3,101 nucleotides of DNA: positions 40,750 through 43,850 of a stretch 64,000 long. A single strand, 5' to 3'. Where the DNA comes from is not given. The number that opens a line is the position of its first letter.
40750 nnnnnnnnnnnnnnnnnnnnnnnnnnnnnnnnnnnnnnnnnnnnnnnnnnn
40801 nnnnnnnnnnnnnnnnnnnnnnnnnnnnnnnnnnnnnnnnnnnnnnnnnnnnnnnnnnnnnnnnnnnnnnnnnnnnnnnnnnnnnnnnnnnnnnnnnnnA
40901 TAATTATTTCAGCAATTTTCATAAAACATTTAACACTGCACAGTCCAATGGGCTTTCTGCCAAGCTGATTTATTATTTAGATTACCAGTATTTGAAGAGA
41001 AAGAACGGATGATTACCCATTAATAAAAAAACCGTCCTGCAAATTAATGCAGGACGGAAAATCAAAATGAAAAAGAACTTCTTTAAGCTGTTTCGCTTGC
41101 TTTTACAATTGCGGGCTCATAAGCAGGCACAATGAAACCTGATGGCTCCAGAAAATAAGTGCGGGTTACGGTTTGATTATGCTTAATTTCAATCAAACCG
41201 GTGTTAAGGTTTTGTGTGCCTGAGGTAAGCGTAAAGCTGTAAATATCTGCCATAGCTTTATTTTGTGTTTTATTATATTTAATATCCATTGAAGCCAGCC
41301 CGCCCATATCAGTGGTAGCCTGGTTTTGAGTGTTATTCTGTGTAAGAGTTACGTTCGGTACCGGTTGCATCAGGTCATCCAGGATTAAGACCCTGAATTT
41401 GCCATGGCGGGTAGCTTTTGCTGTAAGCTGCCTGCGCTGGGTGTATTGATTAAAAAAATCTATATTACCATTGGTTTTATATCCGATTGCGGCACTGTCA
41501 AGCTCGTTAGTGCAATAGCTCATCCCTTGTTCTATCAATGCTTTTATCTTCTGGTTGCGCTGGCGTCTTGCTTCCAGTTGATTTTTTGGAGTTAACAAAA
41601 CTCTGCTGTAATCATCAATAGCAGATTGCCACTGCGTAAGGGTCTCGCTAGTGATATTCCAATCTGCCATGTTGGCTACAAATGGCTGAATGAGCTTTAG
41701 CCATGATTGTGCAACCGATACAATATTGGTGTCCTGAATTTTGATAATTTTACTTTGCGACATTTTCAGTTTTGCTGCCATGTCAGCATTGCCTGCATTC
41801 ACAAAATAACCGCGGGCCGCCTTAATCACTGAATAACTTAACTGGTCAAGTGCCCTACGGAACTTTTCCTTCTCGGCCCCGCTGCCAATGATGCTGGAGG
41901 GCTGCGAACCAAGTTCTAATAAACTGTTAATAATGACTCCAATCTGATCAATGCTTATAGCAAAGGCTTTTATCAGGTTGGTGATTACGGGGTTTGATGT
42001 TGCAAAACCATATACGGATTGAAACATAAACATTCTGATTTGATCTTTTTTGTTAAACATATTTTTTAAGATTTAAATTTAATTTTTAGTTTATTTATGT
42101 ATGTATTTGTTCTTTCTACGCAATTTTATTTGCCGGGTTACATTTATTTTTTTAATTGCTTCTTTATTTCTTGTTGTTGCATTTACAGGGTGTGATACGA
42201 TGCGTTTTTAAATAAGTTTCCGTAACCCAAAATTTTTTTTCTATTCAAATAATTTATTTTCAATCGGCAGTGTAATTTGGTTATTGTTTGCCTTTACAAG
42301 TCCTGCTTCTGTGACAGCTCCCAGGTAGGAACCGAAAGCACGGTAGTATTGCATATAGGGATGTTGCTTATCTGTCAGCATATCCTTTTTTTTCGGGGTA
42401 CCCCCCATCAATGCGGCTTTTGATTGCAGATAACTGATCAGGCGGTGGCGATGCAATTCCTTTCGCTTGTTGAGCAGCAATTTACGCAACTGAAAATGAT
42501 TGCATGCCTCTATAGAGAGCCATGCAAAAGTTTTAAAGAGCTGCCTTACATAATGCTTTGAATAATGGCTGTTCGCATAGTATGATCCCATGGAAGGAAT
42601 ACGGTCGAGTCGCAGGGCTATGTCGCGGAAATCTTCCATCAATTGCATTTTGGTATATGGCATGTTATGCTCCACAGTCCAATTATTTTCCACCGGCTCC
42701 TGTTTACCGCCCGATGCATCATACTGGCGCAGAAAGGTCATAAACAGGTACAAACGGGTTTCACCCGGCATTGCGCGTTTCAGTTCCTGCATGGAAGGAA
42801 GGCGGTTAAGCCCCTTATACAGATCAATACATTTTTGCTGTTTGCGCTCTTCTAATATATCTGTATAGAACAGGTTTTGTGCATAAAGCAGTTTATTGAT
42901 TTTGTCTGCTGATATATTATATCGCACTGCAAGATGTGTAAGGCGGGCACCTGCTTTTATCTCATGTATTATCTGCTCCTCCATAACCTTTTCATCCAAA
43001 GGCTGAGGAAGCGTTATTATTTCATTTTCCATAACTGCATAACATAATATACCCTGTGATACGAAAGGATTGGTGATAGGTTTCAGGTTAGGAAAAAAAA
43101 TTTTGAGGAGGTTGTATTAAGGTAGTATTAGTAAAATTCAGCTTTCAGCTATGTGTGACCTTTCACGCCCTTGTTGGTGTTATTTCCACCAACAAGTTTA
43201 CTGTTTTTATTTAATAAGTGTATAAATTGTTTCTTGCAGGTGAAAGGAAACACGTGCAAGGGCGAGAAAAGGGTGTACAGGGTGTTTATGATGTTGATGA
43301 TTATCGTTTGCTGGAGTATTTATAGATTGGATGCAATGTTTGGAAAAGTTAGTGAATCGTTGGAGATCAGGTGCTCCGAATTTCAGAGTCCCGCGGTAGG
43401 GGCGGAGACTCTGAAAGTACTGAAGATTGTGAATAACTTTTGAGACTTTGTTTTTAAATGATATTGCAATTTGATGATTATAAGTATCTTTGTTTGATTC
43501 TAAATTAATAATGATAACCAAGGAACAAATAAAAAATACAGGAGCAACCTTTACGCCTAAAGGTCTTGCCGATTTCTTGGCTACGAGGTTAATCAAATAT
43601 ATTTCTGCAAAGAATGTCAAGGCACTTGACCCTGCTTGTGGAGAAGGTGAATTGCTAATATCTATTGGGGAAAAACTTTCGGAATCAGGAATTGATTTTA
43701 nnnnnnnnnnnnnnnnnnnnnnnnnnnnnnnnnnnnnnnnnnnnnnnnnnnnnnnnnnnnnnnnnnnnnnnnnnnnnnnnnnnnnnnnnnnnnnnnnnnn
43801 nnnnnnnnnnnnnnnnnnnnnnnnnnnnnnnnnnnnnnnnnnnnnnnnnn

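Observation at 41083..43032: Two-gene module of unknown function (HTH + homing-endonuclease-associated-repeat protein, then a 325-aa orphan) next to an R-M system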

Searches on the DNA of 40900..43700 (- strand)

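Call 84: search_rna_families(source=window, start=40900, end=43700, threshold=evalue, max_evalue=1)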
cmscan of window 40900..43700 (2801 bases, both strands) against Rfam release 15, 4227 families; matches with E-value up to 1: 1.
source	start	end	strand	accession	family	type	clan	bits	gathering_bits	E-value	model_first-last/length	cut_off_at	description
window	41025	41125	-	RF01775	RsaOG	Gene; sRNA;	-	28.5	50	0.11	1-147/147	no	RNA S.aureus Orsay G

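Call 99: search_rna_families(sources=[L002, L003, L006, L007, L009, L012, L013, L014, L008, L010, L001], threshold=gathering)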
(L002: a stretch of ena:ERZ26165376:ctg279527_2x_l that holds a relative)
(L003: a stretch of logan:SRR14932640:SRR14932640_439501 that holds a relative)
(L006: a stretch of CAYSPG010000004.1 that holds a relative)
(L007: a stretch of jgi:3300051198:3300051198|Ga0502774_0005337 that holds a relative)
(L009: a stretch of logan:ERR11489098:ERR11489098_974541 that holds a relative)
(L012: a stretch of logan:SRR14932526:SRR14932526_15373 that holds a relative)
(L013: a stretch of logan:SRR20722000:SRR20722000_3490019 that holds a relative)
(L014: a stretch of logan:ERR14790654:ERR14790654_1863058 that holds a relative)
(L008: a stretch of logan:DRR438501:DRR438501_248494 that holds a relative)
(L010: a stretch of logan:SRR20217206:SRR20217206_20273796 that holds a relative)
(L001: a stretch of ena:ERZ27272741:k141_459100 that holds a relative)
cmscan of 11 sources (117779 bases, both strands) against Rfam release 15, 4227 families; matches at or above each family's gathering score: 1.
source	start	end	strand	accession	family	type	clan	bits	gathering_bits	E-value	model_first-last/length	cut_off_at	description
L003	9323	9503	+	RF00010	RNaseP_bact_a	Gene; ribozyme;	CL00002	104.2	100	1.5e-30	1-179/367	3'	Bacterial RNase P class A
